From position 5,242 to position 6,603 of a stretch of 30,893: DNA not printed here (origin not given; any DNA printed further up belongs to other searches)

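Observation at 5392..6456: TopIB-like enzyme with a tyrosine-recombinase HxxR motif and an insertion before the catalytic Tyr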

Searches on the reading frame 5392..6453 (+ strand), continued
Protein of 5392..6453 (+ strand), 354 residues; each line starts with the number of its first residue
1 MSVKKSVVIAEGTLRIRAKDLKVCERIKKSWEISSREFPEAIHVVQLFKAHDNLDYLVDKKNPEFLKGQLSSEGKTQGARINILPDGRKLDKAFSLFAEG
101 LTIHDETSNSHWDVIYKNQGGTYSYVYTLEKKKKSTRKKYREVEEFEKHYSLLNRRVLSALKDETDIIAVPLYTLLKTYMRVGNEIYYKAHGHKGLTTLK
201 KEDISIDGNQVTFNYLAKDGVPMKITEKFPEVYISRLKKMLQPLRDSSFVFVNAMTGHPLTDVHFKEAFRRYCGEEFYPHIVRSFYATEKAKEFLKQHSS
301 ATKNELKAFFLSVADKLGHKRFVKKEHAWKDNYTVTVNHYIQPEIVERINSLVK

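Call 60: search_protein_families(library=pfam, proteins=[L066:969-2291:+, L066:2597-3562:+, L066:3614-4759:+, L066:4786-5640:+, L066:7061-7480:+, L066:7544-9244:+, L066:9788-10756:+, L066:10892-11476:+, L066:11403-12023:+, L066:12013-12510:+], max_evalue=0.0001)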
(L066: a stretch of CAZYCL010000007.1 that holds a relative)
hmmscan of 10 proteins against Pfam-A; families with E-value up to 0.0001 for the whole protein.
L066:969-2291:+ (441 aa): 2 families
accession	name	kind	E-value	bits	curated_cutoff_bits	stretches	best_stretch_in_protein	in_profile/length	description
PF02366.24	PMT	-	5.8e-14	52.7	22.7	1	116-285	58-228/245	Dolichyl-phosphate-mannose-protein mannosyltransferase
PF13231.12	PMT_2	-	3.4e-06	27.8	26.1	1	142-285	24-154/160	Dolichyl-phosphate-mannose-protein mannosyltransferase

L066:2597-3562:+ (322 aa): 4 families
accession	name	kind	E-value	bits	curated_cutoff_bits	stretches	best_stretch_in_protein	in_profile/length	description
PF00958.27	GMP_synt_C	-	1.1e-17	64.3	27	1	237-320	8-91/92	GMP synthase C terminal domain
PF02540.23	NAD_synthase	-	2e-07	30.8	21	0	24-95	12-83/242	NAD synthase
PF00733.27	Asn_synthase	-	2.2e-07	31.3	21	1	38-139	24-126/354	Asparagine synthase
PF01171.26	ATP_bind_3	-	4.4e-05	23.7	27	1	37-194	5-161/182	PP-loop family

L066:3614-4759:+ (382 aa): 0 families

L066:4786-5640:+ (285 aa): 3 families
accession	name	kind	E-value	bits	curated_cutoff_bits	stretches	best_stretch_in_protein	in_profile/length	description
PF00561.26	Abhydrolase_1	-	7.5e-21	75.3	25.8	2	39-159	1-119/245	alpha/beta hydrolase fold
PF12697.13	Abhydrolase_6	-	6.8e-13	50.2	26.3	1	41-269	1-210/217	Alpha/beta hydrolase family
PF12146.15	Hydrolase_4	-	1.3e-09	38.1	27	1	41-269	7-238/239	Serine aminopeptidase, S33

L066:7061-7480:+ (140 aa): 2 families
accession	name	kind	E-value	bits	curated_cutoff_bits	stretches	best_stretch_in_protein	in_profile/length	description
PF00892.27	EamA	-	1.6e-25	90.4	28.2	1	6-138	5-134/135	EamA-like transporter family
PF05653.20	Mg_trans_NIPA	-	3e-07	30.4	26.2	1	75-138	57-120/295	Magnesium transporter NIPA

L066:7544-9244:+ (567 aa): 1 family
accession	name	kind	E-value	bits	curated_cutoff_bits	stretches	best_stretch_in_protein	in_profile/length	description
PF05050.19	Methyltransf_21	-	5.7e-09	36.8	22.7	1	41-201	1-172/173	Methyltransferase FkbM domain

L066:9788-10756:+ (323 aa): 1 family
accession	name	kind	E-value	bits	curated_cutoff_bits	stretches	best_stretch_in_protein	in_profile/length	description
PF01699.29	Na_Ca_ex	-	3.3e-57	193.1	24.9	2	179-319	3-149/151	Sodium/calcium exchanger protein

L066:10892-11476:+ (195 aa): 1 family
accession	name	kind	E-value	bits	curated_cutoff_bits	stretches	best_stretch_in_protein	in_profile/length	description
PF20125.4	DUF6515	-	1.9e-18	67.4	24.9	1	40-140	41-141/179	Family of unknown function (DUF6515)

L066:11403-12023:+ (207 aa): 5 families
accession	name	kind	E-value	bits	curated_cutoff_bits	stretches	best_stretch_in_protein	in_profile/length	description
PF08281.18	Sigma70_r4_2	-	8.3e-19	67.4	25.7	1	146-195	5-54/54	Sigma-70, region 4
PF04542.20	Sigma70_r2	-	9.3e-13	48.2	24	1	43-110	1-70/71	Sigma-70 region 2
PF04545.22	Sigma70_r4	-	5.6e-12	45.4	24.1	1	148-195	1-48/50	Sigma-70, region 4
PF07638.17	Sigma70_ECF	-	4.2e-08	33.7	21.1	1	28-195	7-179/185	ECF sigma factor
PF13384.12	HTH_23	-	2.3e-05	24.5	24.6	1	155-192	5-42/50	Homeodomain-like domain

L066:12013-12510:+ (166 aa): 1 family
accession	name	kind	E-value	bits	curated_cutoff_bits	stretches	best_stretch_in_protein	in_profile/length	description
PF13490.11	zf-HC2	-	1.3e-05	25.6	22.2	1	12-39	8-35/35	Putative zinc-finger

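Call 64: search_protein_families(library=pfam, proteins=[P0212, P0245, P0193, P0257], max_evalue=0.001)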
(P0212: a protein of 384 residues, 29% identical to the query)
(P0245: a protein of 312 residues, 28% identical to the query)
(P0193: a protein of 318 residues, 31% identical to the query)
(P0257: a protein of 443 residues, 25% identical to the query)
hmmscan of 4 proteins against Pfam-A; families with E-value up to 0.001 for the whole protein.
P0212 (384 aa): 1 family
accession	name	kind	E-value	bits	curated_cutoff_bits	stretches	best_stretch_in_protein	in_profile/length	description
PF01028.25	Topoisom_I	-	3.6e-28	98.9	23.7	1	113-312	7-206/228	Eukaryotic DNA topoisomerase I, catalytic core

P0245 (312 aa): 1 family
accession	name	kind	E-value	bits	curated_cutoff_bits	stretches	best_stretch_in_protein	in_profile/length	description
PF01028.25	Topoisom_I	-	1.1e-27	97.3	23.7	1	78-277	7-200/228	Eukaryotic DNA topoisomerase I, catalytic core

P0193 (318 aa): 1 family
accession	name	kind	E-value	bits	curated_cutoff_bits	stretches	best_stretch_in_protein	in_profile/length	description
PF01028.25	Topoisom_I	-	1e-22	81.1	23.7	1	3-208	11-210/228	Eukaryotic DNA topoisomerase I, catalytic core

P0257 (443 aa): 3 families
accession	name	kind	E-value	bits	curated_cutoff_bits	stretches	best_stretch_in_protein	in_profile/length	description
PF01028.25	Topoisom_I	-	3.2e-70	236.5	23.7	1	99-323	2-225/228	Eukaryotic DNA topoisomerase I, catalytic core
PF02919.20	Topoisom_I_N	-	6.4e-27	94.9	25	1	1-95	127-213/213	Eukaryotic DNA topoisomerase I, DNA binding fragment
PF14370.11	Topo_C_assoc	-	8.4e-21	74.1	25.1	1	364-431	1-68/70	C-terminal topoisomerase domain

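Call 69: search_protein_families(library=pfam, alignment_id=A2, max_evalue=1)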
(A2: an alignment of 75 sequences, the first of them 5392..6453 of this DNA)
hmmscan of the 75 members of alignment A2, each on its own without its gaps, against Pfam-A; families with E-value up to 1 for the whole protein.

A. member 1, window:5392-6453:+ (354 aa): 1 family
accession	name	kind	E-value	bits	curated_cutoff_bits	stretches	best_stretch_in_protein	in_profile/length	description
PF01028.25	Topoisom_I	-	1.6e-16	60.8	23.7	1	132-328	5-204/228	Eukaryotic DNA topoisomerase I, catalytic core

B. families by the number of members that match (of 75 scanned): 52 families (the first 25 are shown)
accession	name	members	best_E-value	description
PF01028.25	Topoisom_I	75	3.6e-28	Eukaryotic DNA topoisomerase I, catalytic core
PF00589.27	Phage_integrase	25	2.1e-06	Phage integrase family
PF07041.16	DUF1327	6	0.03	Protein of unknown function (DUF1327)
PF25325.1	EF-hand_EFHB_C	5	0.059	EFHB C-terminal EF-hand domain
PF25094.1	R3H_PUS7L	3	0.0037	PUS7L R3H domain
PF14845.11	Glycohydro_20b2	3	0.062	beta-acetyl hexosaminidase like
PF22266.2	DUF6953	2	0.031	Family of unknown function (DUF6953)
PF04352.18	ProQ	2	0.054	ProQ/FINO family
PF17764.6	PriA_3primeBD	2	0.12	3'DNA-binding domain (3'BD)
PF20792.2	VCD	2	0.12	VopL C-terminal dimerization domain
PF09548.15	Spore_III_AB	2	0.16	Stage III sporulation protein AB (spore_III_AB)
PF02996.22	Prefoldin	1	0.0034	Prefoldin subunit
PF04871.18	Uso1_p115_C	1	0.0061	Uso1 / p115 like vesicle tethering protein, C terminal region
PF17781.7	RPN1_RPN2_N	1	0.016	RPN1 N-terminal domain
PF15932.10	DUF4748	1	0.018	Domain of unknown function (DUF4748)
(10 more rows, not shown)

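Call 71: search_protein_families(library=pfam, proteins=[P0016, P0097, P0105, P0120, P0049, P0034], max_evalue=0.1)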
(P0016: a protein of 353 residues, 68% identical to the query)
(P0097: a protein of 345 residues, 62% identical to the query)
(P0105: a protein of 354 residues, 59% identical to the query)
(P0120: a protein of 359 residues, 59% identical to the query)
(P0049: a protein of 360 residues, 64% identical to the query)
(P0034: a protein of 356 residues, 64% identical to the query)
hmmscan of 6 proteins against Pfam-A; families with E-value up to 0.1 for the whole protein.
P0016 (353 aa): 3 families
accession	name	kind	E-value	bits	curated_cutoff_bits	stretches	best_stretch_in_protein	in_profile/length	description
PF01028.25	Topoisom_I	-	1.3e-12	48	23.7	1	131-325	5-203/228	Eukaryotic DNA topoisomerase I, catalytic core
PF00589.27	Phage_integrase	-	7.9e-06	26.2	27.1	1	195-290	41-142/172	Phage integrase family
PF25325.1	EF-hand_EFHB_C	-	0.059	13.6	27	0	300-329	24-50/75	EFHB C-terminal EF-hand domain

P0097 (345 aa): 3 families
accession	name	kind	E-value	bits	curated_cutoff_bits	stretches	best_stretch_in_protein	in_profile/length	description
PF01028.25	Topoisom_I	-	1.3e-15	57.9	23.7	1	129-314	10-199/228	Eukaryotic DNA topoisomerase I, catalytic core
PF00589.27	Phage_integrase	-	1.6e-05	25.2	27.1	1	220-280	73-139/172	Phage integrase family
PF22266.2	DUF6953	-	0.031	14.9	27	1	233-264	28-59/74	Family of unknown function (DUF6953)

P0105 (354 aa): 3 families
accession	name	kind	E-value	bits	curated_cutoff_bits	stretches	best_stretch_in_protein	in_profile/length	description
PF01028.25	Topoisom_I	-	1.7e-14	54.2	23.7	1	129-324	5-204/228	Eukaryotic DNA topoisomerase I, catalytic core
PF00589.27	Phage_integrase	-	2.1e-06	28.1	27.1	1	152-285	5-139/172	Phage integrase family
PF25094.1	R3H_PUS7L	-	0.054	14.1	27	1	296-338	4-45/73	PUS7L R3H domain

P0120 (359 aa): 2 families
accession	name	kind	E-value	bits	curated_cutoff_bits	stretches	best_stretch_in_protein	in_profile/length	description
PF01028.25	Topoisom_I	-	2.7e-14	53.5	23.7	1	137-331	5-202/228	Eukaryotic DNA topoisomerase I, catalytic core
PF00589.27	Phage_integrase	-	6.6e-06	26.4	27.1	1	201-296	41-141/172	Phage integrase family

P0049 (360 aa): 2 families
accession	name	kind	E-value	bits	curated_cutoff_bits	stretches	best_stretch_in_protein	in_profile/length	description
PF01028.25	Topoisom_I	-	9.5e-15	55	23.7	1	138-333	5-204/228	Eukaryotic DNA topoisomerase I, catalytic core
PF00589.27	Phage_integrase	-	1e-05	25.8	27.1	1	202-295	41-140/172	Phage integrase family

P0034 (356 aa): 2 families
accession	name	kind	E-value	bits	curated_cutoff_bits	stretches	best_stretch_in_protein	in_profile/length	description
PF01028.25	Topoisom_I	-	5.8e-14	52.5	23.7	1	137-328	9-203/228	Eukaryotic DNA topoisomerase I, catalytic core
PF00589.27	Phage_integrase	-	7.6e-06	26.2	27.1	1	173-290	28-139/172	Phage integrase family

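Call 73: search_protein_families(library=pfam, alignment_id=A3, max_evalue=1)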
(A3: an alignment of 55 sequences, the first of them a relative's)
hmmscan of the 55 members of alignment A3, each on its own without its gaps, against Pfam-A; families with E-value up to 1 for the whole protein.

A. member 1, P0173 (315 aa): 3 families
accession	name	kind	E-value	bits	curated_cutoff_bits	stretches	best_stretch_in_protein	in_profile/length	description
PF01028.25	Topoisom_I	-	9.8e-32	110.6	23.7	1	97-283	10-202/228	Eukaryotic DNA topoisomerase I, catalytic core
PF21338.2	Top1B_N_bact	-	1.6e-12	47.4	27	1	44-78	15-49/49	Bacterial DNA topoisomerase IB, N-terminal domain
PF12775.13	AAA_7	-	0.053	13.5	25.8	1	166-240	29-97/181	P-loop containing dynein motor region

B. families by the number of members that match (of 55 scanned): 78 families (the first 25 are shown)
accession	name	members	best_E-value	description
PF01028.25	Topoisom_I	55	3.2e-70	Eukaryotic DNA topoisomerase I, catalytic core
PF21338.2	Top1B_N_bact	35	1.7e-26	Bacterial DNA topoisomerase IB, N-terminal domain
PF00589.27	Phage_integrase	5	3e-06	Phage integrase family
PF02919.20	Topoisom_I_N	2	3.7e-30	Eukaryotic DNA topoisomerase I, DNA binding fragment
PF14370.11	Topo_C_assoc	2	8.4e-21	C-terminal topoisomerase domain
PF18877.6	SSSPR-51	2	0.066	SSSPR-51 domain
PF00567.30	TUDOR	2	0.19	Tudor domain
PF08646.16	Rep_fac-A_C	2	0.43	Replication factor-A C terminal domain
PF08965.17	Aca2_YdiL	1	0.00017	Aca2/YdiL-like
PF07611.17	DUF1574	1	0.00094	Protein of unknown function (DUF1574)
PF11900.14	DUF3420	1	0.0026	Domain of unknown function (DUF3420)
PF13093.11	FTA4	1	0.0034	Kinetochore complex Fta4 of Sim4 subunit, or CENP-50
PF22087.1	CT0912-like_C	1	0.0046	CT0912-like, C-terminal domain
PF07335.16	Glyco_hydro_75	1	0.0048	Fungal chitosanase of glycosyl hydrolase group 75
PF00745.25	GlutR_dimer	1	0.0072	Glutamyl-tRNAGlu reductase, dimerisation domain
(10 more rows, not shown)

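Call 74: list_cluster_members(proteins=[P0212, P0245, P0214, P0251, P0233, P0246, P0184, P0227, P0193, P0262])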
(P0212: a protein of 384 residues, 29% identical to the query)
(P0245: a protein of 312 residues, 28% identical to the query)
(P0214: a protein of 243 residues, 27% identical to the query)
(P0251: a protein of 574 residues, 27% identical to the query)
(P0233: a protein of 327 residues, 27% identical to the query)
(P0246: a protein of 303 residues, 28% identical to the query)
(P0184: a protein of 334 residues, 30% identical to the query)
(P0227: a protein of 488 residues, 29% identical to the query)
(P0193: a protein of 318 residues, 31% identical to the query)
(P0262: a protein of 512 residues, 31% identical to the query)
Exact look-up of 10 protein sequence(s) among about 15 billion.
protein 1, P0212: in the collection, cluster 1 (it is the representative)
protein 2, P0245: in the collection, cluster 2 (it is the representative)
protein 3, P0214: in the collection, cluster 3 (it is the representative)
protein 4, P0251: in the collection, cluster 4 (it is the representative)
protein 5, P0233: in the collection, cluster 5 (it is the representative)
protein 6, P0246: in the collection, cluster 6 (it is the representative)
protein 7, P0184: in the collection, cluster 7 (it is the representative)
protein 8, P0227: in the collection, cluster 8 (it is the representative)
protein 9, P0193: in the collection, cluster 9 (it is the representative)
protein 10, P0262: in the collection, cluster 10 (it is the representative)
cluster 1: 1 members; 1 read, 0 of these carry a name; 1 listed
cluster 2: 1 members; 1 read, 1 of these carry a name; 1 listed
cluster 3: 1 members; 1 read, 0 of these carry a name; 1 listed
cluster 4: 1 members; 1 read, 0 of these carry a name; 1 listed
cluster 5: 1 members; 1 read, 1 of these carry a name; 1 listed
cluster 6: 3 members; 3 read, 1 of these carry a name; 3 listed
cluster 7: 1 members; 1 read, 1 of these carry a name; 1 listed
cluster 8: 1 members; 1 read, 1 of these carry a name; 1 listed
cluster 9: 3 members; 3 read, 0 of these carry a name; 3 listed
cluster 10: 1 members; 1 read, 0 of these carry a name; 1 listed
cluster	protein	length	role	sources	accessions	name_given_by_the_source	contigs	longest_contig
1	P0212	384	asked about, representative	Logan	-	-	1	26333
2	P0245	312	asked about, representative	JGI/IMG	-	DNA topoisomerase IB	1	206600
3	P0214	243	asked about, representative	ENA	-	-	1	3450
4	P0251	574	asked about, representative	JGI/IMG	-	-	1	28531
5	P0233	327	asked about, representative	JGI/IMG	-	DNA topoisomerase-1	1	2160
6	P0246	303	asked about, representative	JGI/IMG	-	-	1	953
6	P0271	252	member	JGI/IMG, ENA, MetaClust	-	\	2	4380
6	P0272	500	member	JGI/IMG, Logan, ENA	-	-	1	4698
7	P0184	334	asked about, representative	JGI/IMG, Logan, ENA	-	DNA topoisomerase-1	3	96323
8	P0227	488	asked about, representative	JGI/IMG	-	DNA topoisomerase-1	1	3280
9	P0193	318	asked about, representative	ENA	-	-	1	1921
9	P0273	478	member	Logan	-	-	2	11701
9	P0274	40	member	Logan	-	-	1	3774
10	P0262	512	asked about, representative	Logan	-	-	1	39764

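Call 82: find_related_loci(query=A1, collection=viral_contigs, flank=8000)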
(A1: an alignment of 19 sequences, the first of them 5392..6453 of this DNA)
Query A1 (354 aa) in viral_contigs; peptide patterns used: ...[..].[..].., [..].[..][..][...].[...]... (x = any residue, [..] = any of these).
73 stretches matched a pattern, but none encodes a relative of the query by tblastn (E <= 1e-3).

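Call 83: search_dna_similar(query=window:5392-6453:+, collection=phages, mode=protein, max_rows=8, max_evalue=0.001)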
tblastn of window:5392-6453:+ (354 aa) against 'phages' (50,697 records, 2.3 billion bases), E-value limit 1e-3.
No match.

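Call 84: search_dna_similar(query=window:5392-6453:+, collection=plasmids, mode=protein, max_rows=8, max_evalue=0.001)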
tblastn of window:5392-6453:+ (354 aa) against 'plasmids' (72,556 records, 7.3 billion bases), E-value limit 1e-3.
Records with a match: 105; places in all: 105; records where one place covers at least 80% of the query: 6.
Best place of each record, by identity: <60% 105.
By first word of the organism name: Rhizobium 66; Agrobacterium 9; Azospirillum 7; Sphingobium 5; Shinella 5; Phaeobacter 3; Sinorhizobium 2; Rhizorhabdus 1; Sphingomonas 1; Allorhizobium 1; and 5 more.
By predicted mobility (MOB-suite, as given by PLSDB): non-mobilizable 50; mobilizable 31; conjugative 24.
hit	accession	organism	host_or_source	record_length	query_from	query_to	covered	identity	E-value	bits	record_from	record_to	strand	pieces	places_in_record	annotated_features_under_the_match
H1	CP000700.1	Rhizorhabdus wittichii RW1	-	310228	27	347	91%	22.8%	1e-6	58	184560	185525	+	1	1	putative DNA topoisomerase I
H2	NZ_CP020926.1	Sphingobium yanoikuyae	soil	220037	27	347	91%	22.6%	5e-6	56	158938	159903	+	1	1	DNA topoisomerase IB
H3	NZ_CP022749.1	Sphingobium xenophagum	cell culture,electronic ...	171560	27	347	91%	22.6%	5e-6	56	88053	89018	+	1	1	DNA topoisomerase IB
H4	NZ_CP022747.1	Sphingobium xenophagum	cell culture,electronic ...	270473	27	347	91%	22.6%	5e-6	56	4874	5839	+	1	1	DNA topoisomerase IB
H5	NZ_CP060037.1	Sphingobium fuliginis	-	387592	27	347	91%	22.6%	6e-6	56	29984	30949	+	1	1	DNA topoisomerase IB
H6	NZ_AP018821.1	Sphingomonas bisphenolicum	-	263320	40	347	87%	23.1%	2e-6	57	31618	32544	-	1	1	DNA topoisomerase IB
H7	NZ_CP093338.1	Shinella sp. H4-D48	whole organism,grassland soil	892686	65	347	80%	24.3%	8e-5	52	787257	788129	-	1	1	DNA topoisomerase IB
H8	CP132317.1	Shinella sumterensis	Homo sapiens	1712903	85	347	74%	24.7%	8e-6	56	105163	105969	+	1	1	DNA topoisomerase IB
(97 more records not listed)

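Call 85: search_solved_structures(query=A2, max_evalue=0.01, show_alignments=5)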
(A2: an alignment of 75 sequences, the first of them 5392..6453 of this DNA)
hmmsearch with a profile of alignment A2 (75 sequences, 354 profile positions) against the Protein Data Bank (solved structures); distinct sequences matched with E-value up to 0.01: 5.
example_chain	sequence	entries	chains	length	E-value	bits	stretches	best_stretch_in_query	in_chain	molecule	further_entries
6z01_A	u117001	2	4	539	4.6e-22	81.5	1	120-333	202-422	DNA topoisomerase I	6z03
2f4q_A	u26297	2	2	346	4.5e-21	78.3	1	119-319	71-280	type I topoisomerase, putative | Putative Type I topoisomerase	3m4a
2h7f_X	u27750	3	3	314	8.5e-12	47.8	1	120-261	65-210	DNA topoisomerase 1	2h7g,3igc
1a41_A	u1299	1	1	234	4.5e-11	45.4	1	152-258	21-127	TOPOISOMERASE I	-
2b9s_A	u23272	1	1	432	2.4e-09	39.7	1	131-272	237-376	topoisomerase I-like protein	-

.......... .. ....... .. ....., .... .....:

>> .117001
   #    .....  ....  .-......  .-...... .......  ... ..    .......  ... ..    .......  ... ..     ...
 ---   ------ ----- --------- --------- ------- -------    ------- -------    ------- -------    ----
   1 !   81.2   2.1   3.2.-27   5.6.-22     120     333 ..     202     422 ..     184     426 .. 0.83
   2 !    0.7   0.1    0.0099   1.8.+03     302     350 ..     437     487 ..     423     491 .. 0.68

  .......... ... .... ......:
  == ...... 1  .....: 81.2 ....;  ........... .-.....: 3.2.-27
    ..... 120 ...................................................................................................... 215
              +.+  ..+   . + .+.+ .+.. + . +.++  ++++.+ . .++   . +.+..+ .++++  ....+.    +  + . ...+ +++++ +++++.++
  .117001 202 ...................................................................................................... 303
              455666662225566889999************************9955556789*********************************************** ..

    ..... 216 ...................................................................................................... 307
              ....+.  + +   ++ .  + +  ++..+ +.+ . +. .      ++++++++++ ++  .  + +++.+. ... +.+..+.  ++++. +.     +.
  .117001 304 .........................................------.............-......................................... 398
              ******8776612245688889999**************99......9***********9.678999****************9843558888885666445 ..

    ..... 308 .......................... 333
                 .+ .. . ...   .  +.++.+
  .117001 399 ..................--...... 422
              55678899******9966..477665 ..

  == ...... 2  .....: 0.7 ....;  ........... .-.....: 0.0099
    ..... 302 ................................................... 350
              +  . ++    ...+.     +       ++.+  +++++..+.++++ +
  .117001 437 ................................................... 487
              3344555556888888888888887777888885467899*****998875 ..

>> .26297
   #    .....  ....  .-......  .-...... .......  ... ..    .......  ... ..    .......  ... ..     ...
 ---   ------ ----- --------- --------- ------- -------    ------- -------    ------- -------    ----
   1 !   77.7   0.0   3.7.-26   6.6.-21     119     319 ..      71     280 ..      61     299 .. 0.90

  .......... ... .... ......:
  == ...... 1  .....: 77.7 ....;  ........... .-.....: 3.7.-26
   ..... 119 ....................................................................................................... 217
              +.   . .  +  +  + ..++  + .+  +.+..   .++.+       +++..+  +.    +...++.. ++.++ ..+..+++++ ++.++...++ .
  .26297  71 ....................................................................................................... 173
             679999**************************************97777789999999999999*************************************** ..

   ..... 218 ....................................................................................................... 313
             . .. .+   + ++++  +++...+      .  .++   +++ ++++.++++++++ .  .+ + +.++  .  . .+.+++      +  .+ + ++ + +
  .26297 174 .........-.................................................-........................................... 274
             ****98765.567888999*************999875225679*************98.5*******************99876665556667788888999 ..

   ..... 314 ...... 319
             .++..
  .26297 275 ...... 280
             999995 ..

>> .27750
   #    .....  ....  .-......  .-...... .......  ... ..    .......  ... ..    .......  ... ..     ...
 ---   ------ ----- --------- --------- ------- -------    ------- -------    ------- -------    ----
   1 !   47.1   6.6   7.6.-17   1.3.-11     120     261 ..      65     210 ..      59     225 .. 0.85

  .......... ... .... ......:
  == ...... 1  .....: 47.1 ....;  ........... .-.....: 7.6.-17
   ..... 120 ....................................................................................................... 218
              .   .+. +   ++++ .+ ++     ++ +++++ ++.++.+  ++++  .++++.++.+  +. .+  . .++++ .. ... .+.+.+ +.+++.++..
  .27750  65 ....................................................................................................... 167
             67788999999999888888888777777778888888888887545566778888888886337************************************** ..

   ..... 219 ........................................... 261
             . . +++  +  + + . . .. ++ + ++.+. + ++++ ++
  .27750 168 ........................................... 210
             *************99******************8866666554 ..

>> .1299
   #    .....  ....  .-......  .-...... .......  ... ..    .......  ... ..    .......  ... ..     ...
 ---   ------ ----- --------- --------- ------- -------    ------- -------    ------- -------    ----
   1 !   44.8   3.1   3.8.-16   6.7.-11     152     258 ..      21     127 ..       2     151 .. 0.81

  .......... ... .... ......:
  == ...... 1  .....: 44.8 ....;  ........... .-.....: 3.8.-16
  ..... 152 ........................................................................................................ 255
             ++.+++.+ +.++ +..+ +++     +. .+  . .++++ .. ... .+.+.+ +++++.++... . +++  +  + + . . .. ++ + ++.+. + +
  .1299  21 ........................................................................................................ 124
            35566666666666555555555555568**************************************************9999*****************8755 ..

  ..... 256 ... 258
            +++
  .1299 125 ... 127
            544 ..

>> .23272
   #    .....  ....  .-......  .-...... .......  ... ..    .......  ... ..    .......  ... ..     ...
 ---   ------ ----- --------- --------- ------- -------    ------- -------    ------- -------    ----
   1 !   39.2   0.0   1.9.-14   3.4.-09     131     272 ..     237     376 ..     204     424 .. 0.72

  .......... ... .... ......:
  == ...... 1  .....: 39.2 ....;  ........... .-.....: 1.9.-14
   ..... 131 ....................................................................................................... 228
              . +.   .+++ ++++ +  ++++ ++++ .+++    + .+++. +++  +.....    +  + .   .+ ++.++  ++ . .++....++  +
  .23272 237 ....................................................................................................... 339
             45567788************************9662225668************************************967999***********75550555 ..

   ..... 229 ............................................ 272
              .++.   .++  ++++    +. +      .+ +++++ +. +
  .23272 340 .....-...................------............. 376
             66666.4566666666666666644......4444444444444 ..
